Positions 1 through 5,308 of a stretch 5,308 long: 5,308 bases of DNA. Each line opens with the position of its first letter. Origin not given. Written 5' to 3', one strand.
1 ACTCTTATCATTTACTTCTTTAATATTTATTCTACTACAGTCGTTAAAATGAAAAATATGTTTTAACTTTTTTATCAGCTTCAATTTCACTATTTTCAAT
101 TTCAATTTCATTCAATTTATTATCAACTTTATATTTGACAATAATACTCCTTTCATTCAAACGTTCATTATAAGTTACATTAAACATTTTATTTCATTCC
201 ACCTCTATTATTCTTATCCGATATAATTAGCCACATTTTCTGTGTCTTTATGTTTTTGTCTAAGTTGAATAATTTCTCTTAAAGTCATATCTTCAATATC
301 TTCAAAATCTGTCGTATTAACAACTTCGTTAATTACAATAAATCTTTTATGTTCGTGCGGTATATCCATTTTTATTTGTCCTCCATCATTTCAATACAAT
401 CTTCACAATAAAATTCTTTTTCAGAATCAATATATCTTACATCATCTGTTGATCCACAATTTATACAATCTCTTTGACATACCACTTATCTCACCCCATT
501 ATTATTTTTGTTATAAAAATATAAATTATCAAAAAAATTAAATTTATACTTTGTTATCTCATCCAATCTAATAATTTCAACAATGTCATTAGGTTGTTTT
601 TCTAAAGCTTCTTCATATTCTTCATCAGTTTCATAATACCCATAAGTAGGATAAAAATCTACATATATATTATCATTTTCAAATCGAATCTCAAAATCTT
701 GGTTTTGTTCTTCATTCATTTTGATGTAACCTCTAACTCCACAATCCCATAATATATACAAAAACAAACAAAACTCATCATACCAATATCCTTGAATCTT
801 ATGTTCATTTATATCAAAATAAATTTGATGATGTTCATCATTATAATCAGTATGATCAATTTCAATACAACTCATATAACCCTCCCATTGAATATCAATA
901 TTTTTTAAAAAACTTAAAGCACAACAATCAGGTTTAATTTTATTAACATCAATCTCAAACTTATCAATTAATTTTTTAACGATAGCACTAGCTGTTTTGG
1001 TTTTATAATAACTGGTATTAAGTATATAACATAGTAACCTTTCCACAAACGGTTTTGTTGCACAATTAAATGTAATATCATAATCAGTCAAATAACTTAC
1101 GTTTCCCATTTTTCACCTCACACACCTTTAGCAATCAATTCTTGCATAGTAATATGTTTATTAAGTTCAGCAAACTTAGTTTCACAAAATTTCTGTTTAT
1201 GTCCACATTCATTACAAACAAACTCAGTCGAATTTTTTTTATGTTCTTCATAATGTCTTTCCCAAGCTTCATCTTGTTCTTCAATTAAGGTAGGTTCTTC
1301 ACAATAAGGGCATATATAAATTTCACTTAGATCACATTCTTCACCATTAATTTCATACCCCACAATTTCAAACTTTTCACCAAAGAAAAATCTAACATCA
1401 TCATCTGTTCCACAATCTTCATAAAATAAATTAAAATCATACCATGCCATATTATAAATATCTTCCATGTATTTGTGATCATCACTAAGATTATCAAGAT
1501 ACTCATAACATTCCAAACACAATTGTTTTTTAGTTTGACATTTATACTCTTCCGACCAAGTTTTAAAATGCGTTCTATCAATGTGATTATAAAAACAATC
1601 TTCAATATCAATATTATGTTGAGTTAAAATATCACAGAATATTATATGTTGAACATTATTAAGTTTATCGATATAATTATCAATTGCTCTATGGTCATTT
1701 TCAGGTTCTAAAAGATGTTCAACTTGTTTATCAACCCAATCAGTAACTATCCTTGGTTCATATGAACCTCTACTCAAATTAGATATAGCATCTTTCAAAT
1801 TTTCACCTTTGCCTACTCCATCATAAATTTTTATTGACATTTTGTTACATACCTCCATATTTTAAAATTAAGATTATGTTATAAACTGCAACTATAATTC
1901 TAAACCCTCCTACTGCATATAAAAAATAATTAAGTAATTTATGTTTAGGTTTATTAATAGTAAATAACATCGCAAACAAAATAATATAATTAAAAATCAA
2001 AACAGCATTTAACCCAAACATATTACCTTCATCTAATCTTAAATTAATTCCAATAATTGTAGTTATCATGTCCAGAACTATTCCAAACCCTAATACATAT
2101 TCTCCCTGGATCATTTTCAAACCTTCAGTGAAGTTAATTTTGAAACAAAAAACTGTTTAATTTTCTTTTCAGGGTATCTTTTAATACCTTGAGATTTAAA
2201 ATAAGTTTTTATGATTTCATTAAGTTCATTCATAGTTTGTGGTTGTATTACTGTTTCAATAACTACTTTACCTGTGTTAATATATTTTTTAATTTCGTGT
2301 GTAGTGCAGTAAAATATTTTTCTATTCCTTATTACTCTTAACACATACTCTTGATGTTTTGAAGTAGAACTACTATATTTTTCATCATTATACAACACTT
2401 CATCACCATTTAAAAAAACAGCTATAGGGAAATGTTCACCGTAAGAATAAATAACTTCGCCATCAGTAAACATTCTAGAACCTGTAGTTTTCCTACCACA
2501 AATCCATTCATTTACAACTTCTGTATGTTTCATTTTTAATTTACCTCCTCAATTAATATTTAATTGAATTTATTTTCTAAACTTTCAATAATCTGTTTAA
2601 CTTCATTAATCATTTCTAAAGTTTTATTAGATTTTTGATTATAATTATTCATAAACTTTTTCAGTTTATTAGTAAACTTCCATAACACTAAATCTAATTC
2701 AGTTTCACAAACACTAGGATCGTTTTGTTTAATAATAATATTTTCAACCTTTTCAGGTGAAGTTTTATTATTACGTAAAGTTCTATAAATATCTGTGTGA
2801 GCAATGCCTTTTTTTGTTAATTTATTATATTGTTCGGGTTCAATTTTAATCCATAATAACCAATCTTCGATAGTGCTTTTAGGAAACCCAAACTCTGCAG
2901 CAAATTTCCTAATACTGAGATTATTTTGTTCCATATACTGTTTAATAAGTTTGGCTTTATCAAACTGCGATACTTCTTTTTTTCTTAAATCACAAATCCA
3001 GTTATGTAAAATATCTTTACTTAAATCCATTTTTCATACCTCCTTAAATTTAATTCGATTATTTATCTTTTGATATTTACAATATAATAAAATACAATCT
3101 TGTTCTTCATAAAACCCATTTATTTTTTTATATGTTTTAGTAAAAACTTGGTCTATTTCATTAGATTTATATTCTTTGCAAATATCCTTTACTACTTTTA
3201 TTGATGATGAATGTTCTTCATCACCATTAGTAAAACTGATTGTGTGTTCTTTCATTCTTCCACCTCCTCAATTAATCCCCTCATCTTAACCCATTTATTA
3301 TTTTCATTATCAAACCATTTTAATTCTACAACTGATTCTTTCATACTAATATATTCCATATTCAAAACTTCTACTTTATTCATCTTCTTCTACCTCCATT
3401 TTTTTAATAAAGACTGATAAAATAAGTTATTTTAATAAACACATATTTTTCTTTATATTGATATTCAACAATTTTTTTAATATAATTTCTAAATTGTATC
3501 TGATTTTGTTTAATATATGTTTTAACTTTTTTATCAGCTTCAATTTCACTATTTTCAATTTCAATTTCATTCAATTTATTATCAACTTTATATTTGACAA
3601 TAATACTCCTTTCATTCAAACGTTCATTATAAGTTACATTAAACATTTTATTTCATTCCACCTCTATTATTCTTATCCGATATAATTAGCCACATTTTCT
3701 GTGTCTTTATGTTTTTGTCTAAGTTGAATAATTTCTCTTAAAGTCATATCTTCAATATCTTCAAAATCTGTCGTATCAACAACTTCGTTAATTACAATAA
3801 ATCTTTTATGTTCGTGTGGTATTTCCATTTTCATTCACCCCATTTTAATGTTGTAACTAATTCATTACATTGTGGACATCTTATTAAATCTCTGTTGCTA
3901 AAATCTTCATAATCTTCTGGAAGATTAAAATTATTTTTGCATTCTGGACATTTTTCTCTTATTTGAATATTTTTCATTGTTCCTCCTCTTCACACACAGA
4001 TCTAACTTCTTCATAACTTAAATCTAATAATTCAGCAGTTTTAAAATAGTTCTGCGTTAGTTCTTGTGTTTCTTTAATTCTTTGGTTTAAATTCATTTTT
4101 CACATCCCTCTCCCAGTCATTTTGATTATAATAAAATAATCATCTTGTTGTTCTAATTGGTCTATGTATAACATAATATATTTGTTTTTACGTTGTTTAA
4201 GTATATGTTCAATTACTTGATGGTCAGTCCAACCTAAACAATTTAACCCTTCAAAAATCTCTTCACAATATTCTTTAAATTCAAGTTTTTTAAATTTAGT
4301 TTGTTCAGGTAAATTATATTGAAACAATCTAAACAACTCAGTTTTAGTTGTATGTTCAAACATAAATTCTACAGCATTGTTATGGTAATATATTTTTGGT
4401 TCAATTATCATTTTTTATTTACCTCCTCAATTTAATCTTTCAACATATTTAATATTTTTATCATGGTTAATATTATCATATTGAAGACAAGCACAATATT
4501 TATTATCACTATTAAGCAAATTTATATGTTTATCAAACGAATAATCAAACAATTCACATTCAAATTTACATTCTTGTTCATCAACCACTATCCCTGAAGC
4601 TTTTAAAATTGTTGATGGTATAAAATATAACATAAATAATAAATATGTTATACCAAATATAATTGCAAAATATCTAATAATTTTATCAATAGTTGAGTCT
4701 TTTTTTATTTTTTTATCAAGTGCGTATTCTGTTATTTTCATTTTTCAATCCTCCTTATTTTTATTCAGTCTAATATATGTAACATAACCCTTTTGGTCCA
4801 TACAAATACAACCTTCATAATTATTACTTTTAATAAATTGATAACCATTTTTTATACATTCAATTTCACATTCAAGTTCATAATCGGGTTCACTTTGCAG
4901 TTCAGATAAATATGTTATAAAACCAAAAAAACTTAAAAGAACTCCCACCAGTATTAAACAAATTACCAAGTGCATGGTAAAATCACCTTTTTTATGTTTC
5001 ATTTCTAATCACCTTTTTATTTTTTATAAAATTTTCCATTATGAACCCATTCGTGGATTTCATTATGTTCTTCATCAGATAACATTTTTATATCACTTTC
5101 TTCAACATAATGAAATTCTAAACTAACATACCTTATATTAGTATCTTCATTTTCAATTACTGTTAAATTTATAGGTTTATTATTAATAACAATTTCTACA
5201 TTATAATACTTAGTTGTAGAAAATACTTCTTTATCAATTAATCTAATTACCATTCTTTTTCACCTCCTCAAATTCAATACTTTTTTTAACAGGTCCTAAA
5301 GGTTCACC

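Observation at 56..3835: Near-identical ~320-bp direct repeat, 3459 bp apart, brackets an eight-gene block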

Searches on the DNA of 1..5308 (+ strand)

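Call 6: search_dna_similar(query=window:1-5308:+, collection=phages, mode=near, max_rows=30)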
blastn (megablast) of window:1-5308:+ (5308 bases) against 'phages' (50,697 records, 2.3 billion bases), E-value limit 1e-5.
No match.

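Call 13: search_dna_similar(query=window:1-5308:+, collection=phages, mode=distant, max_rows=30)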
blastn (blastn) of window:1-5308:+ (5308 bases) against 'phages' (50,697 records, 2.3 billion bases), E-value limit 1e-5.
No match.
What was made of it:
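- Tried and rejected: Megablast and blastn of the whole window against 50,697 phage records: no match (calls 6, 13).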

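Call 48: search_rna_families(source=window, threshold=evalue, max_evalue=1)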
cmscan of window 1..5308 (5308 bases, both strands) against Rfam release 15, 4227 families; matches with E-value up to 1: 0.
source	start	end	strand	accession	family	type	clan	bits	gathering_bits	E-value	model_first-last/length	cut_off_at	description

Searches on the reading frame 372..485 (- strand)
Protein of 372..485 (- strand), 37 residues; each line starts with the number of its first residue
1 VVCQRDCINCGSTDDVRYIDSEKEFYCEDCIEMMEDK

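Call 7: search_protein_families(library=pfam, max_evalue=0.1, proteins=[window:372-485:-])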
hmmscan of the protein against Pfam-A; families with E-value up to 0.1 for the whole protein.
window:372-485:- (37 aa): 4 families
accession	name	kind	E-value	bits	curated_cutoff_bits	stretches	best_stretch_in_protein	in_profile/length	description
PF08271.17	Zn_Ribbon_TF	-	0.0024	17.9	29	1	7-36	3-31/43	TFIIB zinc-binding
PF24042.1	DUF7351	-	0.016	15.4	31.2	1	5-34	2-31/177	Domain of unknown function (DUF7351)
PF24458.1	DUF7573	-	0.027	14.9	30.2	1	5-32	12-38/39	Domain of unknown function (DUF7573)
PF21957.2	Zn_ribbon_16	-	0.037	14.4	27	1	6-29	16-39/65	Zinc beta-ribbon finger, putative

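Call 14: search_protein_families(library=phrogs, max_evalue=0.01, proteins=[window:372-485:-])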
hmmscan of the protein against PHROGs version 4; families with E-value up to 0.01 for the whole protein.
window:372-485:- (37 aa): 0 families

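Call 73: search_protein_families(library=padloc, max_evalue=0.01, proteins=[window:372-485:-])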
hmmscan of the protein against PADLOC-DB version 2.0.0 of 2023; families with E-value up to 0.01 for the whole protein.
window:372-485:- (37 aa): 0 families

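Call 74: search_protein_families(library=ncbifam, max_evalue=0.01, proteins=[window:372-485:-])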
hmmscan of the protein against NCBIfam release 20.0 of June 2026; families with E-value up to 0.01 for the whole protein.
window:372-485:- (37 aa): 0 families

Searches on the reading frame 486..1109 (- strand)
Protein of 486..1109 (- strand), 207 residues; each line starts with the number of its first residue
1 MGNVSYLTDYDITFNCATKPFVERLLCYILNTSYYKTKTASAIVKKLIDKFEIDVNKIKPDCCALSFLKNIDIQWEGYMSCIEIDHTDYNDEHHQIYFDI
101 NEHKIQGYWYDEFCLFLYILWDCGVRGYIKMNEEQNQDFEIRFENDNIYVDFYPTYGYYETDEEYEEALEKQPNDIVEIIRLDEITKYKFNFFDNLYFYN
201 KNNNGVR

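Call 7: search_protein_families(library=pfam, max_evalue=0.1, proteins=[window:486-1109:-])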
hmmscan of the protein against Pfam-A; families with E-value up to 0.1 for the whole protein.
window:486-1109:- (207 aa): 1 family
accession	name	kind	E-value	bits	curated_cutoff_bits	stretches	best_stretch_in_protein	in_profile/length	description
PF18987.5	DUF5720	-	0.086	13.2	27.8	0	158-187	59-88/100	Family of unknown function (DUF5720)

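Call 11: find_encoding_contigs(protein=window:486-1109:-, flank=10000, max_places=10)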
Protein window:486-1109:- (207 aa): no gene with exactly this product is on record in the collection.

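Call 14: search_protein_families(library=phrogs, max_evalue=0.01, proteins=[window:486-1109:-])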
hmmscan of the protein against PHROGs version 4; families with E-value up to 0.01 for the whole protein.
window:486-1109:- (207 aa): 0 families

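Call 73: search_protein_families(library=padloc, max_evalue=0.01, proteins=[window:486-1109:-])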
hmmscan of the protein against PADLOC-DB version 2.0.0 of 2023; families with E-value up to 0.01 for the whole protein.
window:486-1109:- (207 aa): 0 families

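Call 74: search_protein_families(library=ncbifam, max_evalue=0.01, proteins=[window:486-1109:-])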
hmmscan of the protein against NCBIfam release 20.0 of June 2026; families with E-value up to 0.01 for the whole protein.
window:486-1109:- (207 aa): 1 family
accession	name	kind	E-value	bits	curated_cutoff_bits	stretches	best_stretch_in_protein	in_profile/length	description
NF004038.0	PRK05528.1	equivalog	0.0024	17.9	200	0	138-189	106-156/157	peptide-methionine (S)-S-oxide reductase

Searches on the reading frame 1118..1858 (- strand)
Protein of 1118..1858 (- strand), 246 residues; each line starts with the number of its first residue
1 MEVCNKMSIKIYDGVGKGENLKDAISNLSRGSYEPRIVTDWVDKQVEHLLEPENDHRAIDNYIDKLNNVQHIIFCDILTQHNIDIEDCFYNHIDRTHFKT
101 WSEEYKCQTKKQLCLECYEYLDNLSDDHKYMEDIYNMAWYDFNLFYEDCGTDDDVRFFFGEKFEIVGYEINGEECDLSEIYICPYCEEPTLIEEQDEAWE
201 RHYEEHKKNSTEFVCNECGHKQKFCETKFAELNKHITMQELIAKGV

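Call 7: search_protein_families(library=pfam, max_evalue=0.1, proteins=[window:1118-1858:-])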
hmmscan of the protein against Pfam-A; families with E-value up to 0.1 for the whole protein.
window:1118-1858:- (246 aa): 4 families
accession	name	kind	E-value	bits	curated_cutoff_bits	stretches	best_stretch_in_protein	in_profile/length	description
PF05605.18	zf-Di19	-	0.0035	18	27.5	1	181-239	3-52/54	Drought induced 19 protein (Di19), zinc-binding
PF08271.17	Zn_Ribbon_TF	-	0.0057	16.6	29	1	181-220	1-27/43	TFIIB zinc-binding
PF14354.12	Lar_restr_allev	-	0.055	14.2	28.6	1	179-230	2-44/58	Restriction alleviation protein Lar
PF20728.2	Nairovirus_NSm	-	0.085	13.4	27.4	0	162-210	57-101/115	Nairovirus NSm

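Call 14: search_protein_families(library=phrogs, max_evalue=0.01, proteins=[window:1118-1858:-])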
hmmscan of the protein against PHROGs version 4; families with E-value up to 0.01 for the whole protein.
window:1118-1858:- (246 aa): 0 families

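Call 16: find_related_loci(query=window:1118-1858:-, collection=viral_contigs, flank=10000)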
Query window:1118-1858:- (246 aa) in viral_contigs; peptide patterns used: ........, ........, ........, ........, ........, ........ (x = any residue, [..] = any of these).
4 stretches matched a pattern, but none encodes a relative of the query by tblastn (E <= 1e-3).

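Call 37: search_dna_similar(query=window:1118-1858:-, collection=phages, mode=protein, max_evalue=0.001, max_rows=15)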
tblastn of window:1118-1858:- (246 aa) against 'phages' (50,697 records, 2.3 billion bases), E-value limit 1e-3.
No match.

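Call 46: find_homologous_proteins(query=window:1118-1840:-, max_evalue=0.001)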
Query window:1118-1840:- (240 aa): 1 proteins with E <= 0.001 among 52 candidates.
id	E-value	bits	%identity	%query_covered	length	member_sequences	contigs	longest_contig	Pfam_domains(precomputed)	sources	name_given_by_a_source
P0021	3.6e-164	563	100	100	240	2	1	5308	-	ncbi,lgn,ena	-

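Call 71: find_encoding_contigs(protein=P0021, flank=10000, max_places=10)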
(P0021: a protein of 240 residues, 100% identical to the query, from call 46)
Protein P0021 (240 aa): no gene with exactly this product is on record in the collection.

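Call 73: search_protein_families(library=padloc, max_evalue=0.01, proteins=[window:1118-1858:-])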
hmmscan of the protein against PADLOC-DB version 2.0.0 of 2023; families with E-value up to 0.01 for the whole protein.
window:1118-1858:- (246 aa): 0 families

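Call 74: search_protein_families(library=ncbifam, max_evalue=0.01, proteins=[window:1118-1858:-])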
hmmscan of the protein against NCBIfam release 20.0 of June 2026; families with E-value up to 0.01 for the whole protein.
window:1118-1858:- (246 aa): 0 families
